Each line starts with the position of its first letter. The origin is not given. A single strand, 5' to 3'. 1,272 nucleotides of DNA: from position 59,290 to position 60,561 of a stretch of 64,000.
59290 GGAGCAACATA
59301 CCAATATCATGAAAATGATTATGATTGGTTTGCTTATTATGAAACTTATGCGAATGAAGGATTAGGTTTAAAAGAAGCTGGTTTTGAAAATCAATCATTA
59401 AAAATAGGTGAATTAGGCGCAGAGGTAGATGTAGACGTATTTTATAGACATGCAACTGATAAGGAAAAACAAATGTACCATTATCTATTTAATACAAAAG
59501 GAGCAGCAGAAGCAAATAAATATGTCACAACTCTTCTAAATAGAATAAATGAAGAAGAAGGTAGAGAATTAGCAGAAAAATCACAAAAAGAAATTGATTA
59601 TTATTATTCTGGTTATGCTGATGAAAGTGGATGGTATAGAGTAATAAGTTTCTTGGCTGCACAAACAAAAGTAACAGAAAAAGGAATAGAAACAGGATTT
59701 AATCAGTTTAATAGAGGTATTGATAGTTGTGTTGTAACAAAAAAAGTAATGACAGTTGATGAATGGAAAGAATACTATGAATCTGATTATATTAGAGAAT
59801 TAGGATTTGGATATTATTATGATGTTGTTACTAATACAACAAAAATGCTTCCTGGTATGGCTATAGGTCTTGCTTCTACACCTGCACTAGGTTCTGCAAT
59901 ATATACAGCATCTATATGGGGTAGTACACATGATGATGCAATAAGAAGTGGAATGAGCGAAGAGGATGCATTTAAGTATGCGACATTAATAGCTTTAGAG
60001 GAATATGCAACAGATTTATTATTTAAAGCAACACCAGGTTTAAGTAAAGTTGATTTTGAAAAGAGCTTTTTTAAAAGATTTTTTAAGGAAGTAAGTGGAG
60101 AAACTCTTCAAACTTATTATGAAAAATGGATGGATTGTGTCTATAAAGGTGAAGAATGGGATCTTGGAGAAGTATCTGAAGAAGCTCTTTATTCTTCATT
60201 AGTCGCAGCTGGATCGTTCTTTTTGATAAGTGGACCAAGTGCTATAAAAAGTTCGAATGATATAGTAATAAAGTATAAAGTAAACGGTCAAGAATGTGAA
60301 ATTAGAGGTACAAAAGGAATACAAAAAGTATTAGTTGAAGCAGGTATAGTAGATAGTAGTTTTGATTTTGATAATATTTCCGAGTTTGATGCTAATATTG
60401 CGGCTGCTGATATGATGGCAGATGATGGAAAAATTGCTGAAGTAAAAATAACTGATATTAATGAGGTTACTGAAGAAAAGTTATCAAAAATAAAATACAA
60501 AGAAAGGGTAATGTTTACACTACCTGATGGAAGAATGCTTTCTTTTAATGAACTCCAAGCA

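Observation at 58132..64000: Open reading frame of at least 1956 codons running off the window: giant polymorphic-toxin-like protein with an HEGGH zincin motif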

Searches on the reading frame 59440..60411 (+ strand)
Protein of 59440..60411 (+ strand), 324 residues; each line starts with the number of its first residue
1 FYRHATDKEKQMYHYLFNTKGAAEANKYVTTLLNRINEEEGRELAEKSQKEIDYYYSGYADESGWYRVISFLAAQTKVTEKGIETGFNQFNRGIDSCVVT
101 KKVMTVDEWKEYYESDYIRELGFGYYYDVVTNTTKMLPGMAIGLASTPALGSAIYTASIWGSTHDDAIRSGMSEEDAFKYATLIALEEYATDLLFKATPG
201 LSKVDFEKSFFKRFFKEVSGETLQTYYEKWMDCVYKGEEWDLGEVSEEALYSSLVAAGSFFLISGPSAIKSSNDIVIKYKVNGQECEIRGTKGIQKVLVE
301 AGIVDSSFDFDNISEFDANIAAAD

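Call 109: search_solved_structures(query=A8, max_evalue=10)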
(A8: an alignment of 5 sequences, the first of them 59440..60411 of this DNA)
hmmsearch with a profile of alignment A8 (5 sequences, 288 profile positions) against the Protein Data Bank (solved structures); distinct sequences matched with E-value up to 10: 5.
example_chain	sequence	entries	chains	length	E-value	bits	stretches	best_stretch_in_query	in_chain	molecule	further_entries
9l08_A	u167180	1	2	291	3.4e-06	29.8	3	194-241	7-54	Covalently Connected Cytochrome c555 trimer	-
3fh3_A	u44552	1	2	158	0.0063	19.1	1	28-117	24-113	putative ECF-type sigma factor negative effector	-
3fgg_A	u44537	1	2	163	0.023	17.2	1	27-117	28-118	uncharacterized protein BCE2196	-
3l0z_A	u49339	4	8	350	0.29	13.6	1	102-164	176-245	putative Nicotinate-nucleotide-dimethylbenzimidazole phosphoribosyltransferase | UPF0284 protein MJ1598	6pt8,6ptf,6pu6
5z25_A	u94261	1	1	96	0.69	12.4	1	193-242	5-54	Cytochrome c552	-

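Call 110: search_protein_families(library=pfam, alignment_id=A8, max_evalue=10)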
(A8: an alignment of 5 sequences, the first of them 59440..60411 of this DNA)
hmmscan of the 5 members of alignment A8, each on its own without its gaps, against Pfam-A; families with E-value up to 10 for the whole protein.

A. member 1, window:59440-60411:+ (324 aa): 1 family
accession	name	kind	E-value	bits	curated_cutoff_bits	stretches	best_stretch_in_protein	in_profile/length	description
PF14278.11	TetR_C_8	-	0.025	15.1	26.1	1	6-60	14-71/103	Transcriptional regulator C-terminal region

B. families by the number of members that match (of 5 scanned): 7 families
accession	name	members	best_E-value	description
PF14278.11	TetR_C_8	2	0.025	Transcriptional regulator C-terminal region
PF20669.3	Exo70_N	1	0.021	Exocyst complex component Exo70 N-terminal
PF01001.24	HCV_NS4b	1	0.031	Hepatitis C virus non-structural protein NS4b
PF13932.14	SAM_GIDA_C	1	0.054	tRNA modifying enzyme MnmG/GidA C-terminal helical bundle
PF05002.20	SGS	1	0.14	SGS domain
PF14196.11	ATC_hydrolase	1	0.15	L-2-amino-thiazoline-4-carboxylic acid hydrolase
PF24641.1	KH_DEAH11_2nd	1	0.18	DEAH11 eukaryotic type KH-domain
